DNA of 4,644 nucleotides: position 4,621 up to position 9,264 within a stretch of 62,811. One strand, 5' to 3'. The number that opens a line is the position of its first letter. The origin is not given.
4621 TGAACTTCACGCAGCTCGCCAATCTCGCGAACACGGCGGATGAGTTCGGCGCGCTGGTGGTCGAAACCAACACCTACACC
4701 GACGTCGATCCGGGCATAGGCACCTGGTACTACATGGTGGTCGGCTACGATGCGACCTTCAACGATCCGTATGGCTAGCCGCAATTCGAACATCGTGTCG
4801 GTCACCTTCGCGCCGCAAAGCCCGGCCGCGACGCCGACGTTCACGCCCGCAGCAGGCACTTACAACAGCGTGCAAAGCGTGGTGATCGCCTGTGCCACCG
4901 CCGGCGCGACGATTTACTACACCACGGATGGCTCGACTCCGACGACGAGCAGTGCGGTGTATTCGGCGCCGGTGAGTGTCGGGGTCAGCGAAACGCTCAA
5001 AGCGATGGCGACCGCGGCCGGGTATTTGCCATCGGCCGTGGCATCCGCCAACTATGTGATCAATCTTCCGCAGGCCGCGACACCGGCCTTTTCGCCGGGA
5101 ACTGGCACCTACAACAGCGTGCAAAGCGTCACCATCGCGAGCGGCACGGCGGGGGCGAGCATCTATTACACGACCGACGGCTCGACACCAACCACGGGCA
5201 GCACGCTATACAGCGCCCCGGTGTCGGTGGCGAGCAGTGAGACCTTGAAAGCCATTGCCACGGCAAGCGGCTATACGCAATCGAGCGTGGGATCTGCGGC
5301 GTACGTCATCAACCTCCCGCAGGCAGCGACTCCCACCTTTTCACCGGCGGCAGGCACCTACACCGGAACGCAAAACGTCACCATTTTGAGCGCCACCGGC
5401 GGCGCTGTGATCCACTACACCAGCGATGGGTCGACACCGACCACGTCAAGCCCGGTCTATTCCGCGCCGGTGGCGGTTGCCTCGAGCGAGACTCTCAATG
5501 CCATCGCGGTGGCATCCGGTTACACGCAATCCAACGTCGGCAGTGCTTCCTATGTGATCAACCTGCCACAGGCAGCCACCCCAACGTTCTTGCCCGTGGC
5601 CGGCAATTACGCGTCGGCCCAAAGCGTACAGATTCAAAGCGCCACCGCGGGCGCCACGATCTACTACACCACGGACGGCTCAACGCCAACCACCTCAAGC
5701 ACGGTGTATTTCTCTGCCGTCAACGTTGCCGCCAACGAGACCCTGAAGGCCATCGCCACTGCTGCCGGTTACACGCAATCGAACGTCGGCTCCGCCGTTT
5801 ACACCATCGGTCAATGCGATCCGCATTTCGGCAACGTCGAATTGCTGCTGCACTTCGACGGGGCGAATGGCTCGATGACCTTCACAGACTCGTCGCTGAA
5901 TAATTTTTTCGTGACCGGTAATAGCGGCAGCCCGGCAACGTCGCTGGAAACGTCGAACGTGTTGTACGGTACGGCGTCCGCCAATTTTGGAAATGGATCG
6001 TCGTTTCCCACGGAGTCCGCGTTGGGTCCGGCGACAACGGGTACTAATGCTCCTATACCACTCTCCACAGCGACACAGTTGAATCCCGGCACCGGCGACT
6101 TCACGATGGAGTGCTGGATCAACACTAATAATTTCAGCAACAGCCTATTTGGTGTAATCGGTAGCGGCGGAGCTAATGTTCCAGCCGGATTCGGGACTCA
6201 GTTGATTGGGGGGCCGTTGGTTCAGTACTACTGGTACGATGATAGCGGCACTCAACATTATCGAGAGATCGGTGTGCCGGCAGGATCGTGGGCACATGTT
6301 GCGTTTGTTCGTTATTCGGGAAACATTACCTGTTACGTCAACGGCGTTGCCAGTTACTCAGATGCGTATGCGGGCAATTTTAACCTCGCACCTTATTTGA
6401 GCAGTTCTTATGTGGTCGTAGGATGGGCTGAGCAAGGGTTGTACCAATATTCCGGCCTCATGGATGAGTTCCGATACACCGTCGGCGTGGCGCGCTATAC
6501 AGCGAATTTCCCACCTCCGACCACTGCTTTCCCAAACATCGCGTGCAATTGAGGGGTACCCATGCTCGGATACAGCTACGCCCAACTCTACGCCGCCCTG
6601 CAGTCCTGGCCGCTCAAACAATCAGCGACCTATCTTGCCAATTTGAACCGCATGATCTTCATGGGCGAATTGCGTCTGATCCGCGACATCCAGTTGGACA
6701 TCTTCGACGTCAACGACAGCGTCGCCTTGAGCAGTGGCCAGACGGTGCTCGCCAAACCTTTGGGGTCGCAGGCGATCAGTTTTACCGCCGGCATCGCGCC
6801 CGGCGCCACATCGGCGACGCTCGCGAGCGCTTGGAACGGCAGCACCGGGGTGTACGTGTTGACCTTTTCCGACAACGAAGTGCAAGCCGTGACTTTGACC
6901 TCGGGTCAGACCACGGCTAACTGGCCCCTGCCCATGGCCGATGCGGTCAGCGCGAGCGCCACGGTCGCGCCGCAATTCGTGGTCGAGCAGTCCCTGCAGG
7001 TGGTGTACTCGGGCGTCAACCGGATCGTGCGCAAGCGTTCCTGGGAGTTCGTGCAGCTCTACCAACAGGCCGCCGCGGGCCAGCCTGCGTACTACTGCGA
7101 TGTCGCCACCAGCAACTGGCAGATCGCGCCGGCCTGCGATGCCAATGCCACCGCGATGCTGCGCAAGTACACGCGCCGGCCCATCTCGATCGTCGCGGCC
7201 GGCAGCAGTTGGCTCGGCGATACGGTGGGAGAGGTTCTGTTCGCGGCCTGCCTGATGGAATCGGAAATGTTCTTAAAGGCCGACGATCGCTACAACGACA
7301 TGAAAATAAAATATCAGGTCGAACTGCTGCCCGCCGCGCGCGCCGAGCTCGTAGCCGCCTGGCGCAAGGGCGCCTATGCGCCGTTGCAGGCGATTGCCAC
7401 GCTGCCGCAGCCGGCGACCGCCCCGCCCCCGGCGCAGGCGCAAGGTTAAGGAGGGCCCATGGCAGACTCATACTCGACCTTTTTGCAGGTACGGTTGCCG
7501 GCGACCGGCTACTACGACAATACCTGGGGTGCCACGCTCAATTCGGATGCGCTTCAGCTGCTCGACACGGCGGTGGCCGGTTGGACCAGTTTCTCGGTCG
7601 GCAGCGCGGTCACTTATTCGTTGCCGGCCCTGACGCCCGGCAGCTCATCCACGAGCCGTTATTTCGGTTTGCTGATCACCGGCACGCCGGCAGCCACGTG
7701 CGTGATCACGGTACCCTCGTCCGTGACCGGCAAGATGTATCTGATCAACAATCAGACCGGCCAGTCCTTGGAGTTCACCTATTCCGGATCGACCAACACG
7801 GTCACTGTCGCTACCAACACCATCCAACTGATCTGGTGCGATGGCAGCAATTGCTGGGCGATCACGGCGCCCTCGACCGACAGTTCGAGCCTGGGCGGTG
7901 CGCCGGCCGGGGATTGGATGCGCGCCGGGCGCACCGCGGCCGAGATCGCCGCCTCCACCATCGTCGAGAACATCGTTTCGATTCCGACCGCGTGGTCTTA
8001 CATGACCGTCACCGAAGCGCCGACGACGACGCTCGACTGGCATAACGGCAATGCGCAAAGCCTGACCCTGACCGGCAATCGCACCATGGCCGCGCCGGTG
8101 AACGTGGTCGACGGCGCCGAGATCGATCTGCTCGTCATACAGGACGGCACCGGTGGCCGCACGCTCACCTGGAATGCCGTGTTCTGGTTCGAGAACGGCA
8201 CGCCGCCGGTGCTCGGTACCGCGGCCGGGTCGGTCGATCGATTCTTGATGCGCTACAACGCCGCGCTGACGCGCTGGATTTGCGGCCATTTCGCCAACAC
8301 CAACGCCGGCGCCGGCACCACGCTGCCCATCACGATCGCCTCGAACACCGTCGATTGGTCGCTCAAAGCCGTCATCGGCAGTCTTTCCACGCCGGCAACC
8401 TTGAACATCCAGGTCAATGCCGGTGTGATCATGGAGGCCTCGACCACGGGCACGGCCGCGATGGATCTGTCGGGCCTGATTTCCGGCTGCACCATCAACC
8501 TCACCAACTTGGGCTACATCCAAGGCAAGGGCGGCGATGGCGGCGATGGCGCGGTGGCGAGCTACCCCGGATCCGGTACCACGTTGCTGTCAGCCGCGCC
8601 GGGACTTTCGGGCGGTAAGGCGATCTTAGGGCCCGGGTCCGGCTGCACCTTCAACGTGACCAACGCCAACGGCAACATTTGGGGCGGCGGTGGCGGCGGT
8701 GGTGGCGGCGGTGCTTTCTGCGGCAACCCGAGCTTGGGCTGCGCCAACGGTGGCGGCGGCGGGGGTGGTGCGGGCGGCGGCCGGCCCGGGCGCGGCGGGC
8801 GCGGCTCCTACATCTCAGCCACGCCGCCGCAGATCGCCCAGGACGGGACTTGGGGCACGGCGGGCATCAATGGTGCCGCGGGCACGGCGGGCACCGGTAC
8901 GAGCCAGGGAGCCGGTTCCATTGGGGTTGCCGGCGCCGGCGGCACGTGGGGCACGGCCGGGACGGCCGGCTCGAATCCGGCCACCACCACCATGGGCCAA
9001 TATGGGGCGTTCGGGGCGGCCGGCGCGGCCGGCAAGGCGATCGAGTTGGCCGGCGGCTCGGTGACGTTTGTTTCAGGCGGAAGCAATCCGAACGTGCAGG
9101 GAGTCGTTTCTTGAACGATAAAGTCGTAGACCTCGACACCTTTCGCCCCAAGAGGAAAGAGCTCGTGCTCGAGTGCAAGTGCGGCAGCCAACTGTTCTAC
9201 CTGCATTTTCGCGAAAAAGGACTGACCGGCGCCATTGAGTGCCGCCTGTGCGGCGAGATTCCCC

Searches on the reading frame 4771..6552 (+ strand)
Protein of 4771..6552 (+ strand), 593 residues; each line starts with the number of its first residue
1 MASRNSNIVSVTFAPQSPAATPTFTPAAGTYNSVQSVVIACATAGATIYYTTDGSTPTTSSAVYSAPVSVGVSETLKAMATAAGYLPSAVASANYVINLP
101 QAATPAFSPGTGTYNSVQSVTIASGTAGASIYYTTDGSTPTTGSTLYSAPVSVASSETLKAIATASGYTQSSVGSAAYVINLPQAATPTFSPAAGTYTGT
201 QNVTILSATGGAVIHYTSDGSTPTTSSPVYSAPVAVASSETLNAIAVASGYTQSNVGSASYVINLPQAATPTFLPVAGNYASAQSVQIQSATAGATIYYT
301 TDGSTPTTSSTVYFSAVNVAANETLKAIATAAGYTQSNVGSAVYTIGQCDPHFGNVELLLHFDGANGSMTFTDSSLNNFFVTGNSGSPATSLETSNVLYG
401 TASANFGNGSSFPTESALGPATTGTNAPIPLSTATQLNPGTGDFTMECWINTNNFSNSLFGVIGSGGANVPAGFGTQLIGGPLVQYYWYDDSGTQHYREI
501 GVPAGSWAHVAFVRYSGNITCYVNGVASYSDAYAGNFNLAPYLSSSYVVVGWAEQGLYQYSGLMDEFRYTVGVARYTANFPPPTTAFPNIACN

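Call 13: search_protein_families(library=phrogs, proteins=[window:4771-6552:+], max_evalue=0.01)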
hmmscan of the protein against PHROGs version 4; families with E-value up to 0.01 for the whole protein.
window:4771-6552:+ (593 aa): 5 families
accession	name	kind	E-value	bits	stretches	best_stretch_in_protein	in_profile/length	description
phrog_3545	-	unknown function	1.2e-25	90.8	1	349-589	745-978/1115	-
phrog_38322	-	unknown function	2.2e-18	67.4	1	279-589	217-505/506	-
phrog_24074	-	unknown function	1.2e-17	64.4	1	116-588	174-624/892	-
phrog_24538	-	unknown function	0.0031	18.6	0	319-345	75-101/109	-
phrog_26522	-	unknown function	0.0076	17.4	0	77-99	19-41/115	-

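Call 14: search_protein_families(library=pfam, proteins=[window:4771-6552:+], max_evalue=0.01)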
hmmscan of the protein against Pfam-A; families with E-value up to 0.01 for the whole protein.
window:4771-6552:+ (593 aa): 5 families
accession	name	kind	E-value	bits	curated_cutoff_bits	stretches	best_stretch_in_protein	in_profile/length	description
PF13290.12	CHB_HEX_C_1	-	4e-80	264.2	22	4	26-91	1-66/67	Chitobiase/beta-hexosaminidase C-terminal domain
PF13287.12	Fn3_assoc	-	4e-61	203.4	23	4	120-178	1-59/59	Fn3 associated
PF13385.13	Laminin_G_3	-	2e-14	54.4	27.6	1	425-568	3-139/151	Concanavalin A-like lectin/glucanases superfamily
PF03174.19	CHB_HEX_C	-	5.5e-06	26.7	23.6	0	273-328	13-66/76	Chitobiase/beta-hexosaminidase C-terminal domain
PF02033.23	RBFA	-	0.00025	21.7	34.7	0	310-343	44-79/105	Ribosome-binding factor A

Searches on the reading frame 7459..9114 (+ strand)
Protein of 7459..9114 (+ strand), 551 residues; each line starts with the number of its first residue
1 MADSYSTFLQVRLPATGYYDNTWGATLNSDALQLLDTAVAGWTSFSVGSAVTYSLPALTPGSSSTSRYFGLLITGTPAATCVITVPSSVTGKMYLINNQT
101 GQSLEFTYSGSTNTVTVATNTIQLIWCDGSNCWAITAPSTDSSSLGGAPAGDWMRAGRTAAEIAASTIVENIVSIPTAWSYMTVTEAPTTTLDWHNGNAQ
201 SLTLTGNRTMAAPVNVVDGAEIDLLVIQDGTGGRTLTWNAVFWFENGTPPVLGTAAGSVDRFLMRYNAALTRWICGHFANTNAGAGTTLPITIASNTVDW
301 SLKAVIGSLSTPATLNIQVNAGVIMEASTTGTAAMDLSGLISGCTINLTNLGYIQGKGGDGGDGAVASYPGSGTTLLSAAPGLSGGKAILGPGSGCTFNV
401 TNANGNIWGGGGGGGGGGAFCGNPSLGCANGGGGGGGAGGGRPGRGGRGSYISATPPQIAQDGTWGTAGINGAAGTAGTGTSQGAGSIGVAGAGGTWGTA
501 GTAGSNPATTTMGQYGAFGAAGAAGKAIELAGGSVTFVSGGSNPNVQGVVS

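Call 13: search_protein_families(library=phrogs, proteins=[window:7459-9114:+], max_evalue=0.01)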
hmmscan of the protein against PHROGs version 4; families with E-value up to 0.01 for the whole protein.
window:7459-9114:+ (551 aa): 3 families
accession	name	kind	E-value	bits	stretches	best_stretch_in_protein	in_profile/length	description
phrog_10745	-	unknown function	3.8e-06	27.8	1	285-422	41-162/353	-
phrog_24774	-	unknown function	5.2e-05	24.2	1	187-274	158-248/258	-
phrog_11439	-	tail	0.00017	20.9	1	310-542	572-767/775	tail fiber protein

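Call 14: search_protein_families(library=pfam, proteins=[window:7459-9114:+], max_evalue=0.01)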
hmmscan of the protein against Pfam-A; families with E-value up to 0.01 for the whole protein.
window:7459-9114:+ (551 aa): 0 families
